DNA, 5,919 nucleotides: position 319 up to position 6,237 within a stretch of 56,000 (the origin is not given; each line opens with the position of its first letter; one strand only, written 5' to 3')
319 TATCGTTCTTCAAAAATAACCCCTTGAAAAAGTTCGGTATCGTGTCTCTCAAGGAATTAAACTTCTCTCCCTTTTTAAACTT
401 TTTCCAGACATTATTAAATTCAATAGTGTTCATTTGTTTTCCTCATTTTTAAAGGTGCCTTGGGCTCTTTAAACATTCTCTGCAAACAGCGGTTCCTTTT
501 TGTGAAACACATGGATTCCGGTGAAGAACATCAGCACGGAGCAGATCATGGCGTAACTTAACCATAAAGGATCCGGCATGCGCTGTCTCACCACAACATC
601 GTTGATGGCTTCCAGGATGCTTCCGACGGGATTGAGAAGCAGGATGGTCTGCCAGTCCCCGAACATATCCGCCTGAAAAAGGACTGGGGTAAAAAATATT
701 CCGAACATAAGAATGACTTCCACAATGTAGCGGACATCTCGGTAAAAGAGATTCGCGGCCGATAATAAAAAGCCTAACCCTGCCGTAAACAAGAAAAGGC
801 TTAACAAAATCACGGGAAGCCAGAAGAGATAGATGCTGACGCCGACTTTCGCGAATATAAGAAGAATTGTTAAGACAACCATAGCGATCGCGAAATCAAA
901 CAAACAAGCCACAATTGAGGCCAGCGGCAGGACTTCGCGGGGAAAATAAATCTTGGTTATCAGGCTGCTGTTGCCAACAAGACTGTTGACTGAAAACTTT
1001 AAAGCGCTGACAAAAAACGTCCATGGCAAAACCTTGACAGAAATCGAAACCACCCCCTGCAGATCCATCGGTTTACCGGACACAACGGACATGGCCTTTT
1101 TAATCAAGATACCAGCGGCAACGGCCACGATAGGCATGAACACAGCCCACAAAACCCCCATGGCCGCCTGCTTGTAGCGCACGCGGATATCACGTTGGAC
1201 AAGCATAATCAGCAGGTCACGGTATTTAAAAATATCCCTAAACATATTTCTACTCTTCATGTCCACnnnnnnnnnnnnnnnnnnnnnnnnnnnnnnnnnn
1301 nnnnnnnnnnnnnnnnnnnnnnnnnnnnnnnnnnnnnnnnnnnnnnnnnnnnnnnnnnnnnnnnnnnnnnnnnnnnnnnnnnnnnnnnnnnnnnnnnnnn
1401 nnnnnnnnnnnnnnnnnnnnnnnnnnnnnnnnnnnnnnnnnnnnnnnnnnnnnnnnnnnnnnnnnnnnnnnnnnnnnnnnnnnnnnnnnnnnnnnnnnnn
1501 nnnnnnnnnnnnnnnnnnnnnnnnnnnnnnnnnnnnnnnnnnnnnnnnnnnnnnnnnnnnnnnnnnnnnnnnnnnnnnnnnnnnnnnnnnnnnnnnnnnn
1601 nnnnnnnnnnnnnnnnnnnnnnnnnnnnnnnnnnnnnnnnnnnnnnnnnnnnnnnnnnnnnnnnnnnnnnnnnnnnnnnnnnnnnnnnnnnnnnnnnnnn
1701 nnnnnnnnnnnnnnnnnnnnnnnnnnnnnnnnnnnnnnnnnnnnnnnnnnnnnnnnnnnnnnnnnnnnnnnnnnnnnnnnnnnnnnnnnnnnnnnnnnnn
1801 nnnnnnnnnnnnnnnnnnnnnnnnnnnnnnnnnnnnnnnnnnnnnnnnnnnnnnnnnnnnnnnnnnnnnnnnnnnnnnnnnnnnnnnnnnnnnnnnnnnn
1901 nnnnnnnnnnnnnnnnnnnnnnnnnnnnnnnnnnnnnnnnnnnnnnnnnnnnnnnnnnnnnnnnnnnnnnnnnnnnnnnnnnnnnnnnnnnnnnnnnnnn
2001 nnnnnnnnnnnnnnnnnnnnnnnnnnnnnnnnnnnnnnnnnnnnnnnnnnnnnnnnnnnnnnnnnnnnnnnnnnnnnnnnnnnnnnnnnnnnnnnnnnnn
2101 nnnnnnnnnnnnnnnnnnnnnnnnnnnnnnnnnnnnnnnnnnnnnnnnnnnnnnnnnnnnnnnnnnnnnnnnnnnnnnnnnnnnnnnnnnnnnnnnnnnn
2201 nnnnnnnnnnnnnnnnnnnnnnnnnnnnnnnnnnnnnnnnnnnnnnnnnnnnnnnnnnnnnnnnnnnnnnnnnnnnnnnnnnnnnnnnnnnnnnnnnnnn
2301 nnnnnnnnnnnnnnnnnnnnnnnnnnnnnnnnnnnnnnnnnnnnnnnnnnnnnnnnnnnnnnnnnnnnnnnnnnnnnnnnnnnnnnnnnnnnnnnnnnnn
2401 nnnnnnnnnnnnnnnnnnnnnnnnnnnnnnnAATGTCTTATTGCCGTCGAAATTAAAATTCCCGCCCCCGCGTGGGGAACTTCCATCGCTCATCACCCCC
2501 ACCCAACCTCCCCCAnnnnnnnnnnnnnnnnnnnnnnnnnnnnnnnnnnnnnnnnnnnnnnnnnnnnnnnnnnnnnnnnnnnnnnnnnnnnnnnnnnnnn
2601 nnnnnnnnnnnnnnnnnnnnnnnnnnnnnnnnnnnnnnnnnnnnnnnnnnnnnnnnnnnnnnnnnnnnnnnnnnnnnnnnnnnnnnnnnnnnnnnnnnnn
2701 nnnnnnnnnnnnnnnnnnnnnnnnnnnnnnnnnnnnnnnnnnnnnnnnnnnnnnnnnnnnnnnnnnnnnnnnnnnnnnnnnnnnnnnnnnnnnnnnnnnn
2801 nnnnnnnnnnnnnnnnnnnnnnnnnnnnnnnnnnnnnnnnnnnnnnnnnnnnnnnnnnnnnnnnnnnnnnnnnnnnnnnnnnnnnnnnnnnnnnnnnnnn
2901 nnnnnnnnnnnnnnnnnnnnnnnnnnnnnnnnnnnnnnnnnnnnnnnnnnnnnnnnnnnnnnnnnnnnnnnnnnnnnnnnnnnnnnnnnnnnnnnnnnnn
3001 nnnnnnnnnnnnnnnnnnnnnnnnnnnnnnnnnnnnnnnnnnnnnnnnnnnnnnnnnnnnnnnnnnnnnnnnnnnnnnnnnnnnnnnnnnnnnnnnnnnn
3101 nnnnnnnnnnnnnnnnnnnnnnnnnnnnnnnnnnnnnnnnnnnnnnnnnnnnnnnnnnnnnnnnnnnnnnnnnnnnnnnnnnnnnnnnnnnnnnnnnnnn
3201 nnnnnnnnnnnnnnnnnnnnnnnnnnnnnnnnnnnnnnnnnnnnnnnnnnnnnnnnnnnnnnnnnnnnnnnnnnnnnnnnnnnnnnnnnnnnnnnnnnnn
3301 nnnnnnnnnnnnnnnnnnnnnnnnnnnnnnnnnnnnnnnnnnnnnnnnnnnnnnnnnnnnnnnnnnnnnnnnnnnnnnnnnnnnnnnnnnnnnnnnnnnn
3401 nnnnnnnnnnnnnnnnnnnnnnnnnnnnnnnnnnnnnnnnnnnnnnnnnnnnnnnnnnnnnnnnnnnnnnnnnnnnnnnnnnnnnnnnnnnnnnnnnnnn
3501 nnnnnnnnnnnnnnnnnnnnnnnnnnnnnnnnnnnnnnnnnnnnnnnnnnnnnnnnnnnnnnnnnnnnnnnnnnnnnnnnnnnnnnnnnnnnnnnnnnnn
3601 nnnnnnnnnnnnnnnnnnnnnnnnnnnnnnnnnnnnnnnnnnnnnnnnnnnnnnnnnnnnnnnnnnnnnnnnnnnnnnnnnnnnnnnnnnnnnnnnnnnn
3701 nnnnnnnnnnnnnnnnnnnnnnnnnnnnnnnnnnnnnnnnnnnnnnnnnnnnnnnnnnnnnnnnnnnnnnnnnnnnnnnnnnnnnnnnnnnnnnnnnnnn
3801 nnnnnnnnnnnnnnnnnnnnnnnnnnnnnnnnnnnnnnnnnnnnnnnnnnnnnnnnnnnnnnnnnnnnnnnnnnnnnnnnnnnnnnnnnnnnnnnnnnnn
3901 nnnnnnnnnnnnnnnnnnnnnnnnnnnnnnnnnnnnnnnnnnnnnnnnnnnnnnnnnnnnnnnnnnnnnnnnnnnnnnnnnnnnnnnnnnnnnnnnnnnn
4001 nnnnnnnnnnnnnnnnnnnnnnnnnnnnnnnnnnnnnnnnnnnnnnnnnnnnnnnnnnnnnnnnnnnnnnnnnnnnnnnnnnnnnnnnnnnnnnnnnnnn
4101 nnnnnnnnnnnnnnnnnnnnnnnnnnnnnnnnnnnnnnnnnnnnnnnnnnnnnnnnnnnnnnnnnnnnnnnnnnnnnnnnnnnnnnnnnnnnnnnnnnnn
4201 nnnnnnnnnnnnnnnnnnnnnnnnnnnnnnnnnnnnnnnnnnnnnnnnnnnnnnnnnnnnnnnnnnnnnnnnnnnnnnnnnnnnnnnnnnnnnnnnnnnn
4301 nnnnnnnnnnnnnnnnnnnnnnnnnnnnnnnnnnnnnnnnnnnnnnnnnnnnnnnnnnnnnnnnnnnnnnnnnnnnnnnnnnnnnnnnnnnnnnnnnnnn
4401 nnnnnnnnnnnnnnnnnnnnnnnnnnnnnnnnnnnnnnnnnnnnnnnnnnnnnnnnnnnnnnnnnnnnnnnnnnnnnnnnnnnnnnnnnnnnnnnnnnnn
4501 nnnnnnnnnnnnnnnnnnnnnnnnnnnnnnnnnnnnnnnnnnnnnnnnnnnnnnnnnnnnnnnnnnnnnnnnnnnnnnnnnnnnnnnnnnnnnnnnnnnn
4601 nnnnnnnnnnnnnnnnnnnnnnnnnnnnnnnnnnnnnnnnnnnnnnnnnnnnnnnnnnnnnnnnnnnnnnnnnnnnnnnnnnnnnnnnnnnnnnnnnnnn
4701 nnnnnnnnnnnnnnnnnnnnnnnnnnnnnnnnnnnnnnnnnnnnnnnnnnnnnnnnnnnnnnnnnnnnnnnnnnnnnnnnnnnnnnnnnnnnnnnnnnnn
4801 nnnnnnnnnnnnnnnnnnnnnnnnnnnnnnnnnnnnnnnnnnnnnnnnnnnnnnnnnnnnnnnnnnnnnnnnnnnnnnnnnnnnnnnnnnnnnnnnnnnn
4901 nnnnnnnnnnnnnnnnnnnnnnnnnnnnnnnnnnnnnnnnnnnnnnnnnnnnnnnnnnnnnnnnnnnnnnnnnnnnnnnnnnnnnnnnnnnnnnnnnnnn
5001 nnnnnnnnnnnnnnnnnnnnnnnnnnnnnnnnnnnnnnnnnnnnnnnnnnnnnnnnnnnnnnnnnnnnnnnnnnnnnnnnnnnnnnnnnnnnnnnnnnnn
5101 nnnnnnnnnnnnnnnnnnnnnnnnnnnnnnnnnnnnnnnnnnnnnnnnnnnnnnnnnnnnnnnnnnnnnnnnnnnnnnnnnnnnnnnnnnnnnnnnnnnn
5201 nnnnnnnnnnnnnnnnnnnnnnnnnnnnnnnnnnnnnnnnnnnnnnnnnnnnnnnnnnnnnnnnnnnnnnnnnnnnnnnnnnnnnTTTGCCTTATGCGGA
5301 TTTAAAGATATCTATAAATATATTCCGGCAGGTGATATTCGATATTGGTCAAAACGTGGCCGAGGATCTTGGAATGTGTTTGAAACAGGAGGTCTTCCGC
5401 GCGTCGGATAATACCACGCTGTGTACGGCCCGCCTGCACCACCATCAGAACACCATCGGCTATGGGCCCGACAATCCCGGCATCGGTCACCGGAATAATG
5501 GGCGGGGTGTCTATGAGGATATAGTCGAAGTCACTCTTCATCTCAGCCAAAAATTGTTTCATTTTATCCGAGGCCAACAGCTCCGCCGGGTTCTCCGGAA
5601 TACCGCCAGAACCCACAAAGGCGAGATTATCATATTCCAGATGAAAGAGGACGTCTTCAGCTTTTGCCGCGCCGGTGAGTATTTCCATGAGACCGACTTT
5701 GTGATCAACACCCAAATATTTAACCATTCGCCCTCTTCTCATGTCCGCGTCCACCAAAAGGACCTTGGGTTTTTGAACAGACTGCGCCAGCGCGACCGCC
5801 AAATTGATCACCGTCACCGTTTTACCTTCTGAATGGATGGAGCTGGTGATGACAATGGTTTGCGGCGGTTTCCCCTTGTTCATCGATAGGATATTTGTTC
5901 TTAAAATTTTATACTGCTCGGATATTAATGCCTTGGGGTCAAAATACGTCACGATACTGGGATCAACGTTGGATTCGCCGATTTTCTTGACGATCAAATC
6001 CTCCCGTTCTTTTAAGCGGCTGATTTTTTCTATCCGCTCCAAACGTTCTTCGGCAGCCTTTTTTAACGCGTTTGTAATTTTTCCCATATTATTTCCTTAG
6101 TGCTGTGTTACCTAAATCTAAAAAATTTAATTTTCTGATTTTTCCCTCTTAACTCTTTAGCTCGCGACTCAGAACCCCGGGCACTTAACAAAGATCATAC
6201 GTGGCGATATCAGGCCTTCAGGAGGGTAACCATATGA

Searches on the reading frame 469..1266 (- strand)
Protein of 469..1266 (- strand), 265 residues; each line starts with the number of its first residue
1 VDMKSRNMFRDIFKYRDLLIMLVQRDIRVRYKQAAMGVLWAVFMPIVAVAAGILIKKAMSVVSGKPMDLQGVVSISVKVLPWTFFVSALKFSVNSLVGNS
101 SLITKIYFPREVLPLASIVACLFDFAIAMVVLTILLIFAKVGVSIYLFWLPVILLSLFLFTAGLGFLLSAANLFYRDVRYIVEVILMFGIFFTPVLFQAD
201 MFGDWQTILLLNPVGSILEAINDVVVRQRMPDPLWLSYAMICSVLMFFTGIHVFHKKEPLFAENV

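Call 53: search_protein_families(library=pfam, proteins=[window:469-1266:-], max_evalue=0.00001)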
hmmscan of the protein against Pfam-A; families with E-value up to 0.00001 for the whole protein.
window:469-1266:- (265 aa): 1 family
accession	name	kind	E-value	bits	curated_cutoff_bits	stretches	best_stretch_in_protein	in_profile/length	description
PF01061.29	ABC2_membrane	-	1e-10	42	26.9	1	19-221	3-206/211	ABC-2 type transporter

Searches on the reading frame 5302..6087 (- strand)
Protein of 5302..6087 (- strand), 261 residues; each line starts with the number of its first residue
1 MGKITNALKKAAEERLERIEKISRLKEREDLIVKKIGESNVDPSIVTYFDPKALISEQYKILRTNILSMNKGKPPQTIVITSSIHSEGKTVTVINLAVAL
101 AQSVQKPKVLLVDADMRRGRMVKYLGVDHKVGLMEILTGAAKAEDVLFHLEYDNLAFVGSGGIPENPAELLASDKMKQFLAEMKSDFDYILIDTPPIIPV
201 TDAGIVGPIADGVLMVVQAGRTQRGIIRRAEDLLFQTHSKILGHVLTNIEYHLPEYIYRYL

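Call 53: search_protein_families(library=pfam, proteins=[window:5302-6087:-], max_evalue=0.00001)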
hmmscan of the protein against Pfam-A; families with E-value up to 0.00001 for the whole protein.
window:5302-6087:- (261 aa): 2 families
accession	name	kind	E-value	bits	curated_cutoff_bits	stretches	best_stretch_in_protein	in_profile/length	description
PF13614.12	AAA_31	-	8.3e-14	52.3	27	1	87-219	13-149/177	AAA domain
PF10609.15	ParA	-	1.8e-06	28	27.1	1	77-252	5-177/246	NUBPL iron-transfer P-loop NTPase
